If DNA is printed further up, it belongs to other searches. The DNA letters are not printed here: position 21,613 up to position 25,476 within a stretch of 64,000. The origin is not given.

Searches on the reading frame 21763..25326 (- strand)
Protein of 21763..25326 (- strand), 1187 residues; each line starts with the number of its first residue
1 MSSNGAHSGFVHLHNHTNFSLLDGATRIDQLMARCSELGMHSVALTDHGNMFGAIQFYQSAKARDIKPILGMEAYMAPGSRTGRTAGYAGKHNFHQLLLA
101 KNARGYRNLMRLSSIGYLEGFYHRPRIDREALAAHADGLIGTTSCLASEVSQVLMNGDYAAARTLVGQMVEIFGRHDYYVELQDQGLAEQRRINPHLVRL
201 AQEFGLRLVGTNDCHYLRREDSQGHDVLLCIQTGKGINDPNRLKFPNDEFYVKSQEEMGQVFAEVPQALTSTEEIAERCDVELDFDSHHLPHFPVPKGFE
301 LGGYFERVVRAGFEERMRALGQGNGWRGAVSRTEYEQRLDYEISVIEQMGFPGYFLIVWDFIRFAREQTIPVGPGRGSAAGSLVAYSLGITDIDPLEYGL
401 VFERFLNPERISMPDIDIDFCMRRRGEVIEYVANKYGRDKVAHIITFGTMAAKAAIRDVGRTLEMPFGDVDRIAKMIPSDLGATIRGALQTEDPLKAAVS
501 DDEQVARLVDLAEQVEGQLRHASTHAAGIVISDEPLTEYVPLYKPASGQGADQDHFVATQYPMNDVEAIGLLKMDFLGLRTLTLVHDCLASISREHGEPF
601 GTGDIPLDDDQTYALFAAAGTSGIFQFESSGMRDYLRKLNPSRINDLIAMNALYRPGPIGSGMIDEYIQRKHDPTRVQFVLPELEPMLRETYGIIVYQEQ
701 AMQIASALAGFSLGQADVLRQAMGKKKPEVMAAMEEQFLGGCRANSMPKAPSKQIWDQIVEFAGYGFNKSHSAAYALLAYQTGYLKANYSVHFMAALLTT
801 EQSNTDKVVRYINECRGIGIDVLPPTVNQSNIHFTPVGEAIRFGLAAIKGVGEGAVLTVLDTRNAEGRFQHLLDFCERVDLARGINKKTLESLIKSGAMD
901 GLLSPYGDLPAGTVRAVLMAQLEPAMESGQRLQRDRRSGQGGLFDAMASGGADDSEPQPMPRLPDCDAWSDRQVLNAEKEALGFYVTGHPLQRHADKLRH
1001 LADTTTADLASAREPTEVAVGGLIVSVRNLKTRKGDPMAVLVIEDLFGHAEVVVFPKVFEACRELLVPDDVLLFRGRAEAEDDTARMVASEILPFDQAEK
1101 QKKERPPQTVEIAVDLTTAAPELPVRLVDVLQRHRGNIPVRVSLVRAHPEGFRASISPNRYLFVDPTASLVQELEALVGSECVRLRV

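Call 11: search_protein_families(library=pfam, proteins=[window:21763-25326:-])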
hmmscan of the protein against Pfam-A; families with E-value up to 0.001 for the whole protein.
window:21763-25326:- (1187 aa): 5 families
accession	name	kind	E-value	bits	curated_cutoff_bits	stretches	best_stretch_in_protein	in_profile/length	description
PF07733.18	DNA_pol3_alpha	-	2.8e-104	348.8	23.9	1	304-578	2-260/260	Bacterial DNA polymerase III alpha NTPase domain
PF17657.6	DNA_pol3_finger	-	1e-59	201.1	22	1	581-745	1-165/166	Bacterial DNA polymerase III alpha subunit finger domain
PF02811.25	PHP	-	6.4e-55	186.4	26.4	1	12-184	1-163/164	PHP domain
PF14579.12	HHH_6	-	4.7e-24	84.8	25.6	1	819-902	1-83/90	Helix-hairpin-helix motif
PF01336.31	tRNA_anti-codon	-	3.3e-08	33.8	27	1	1018-1092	1-72/75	OB-fold nucleic acid binding domain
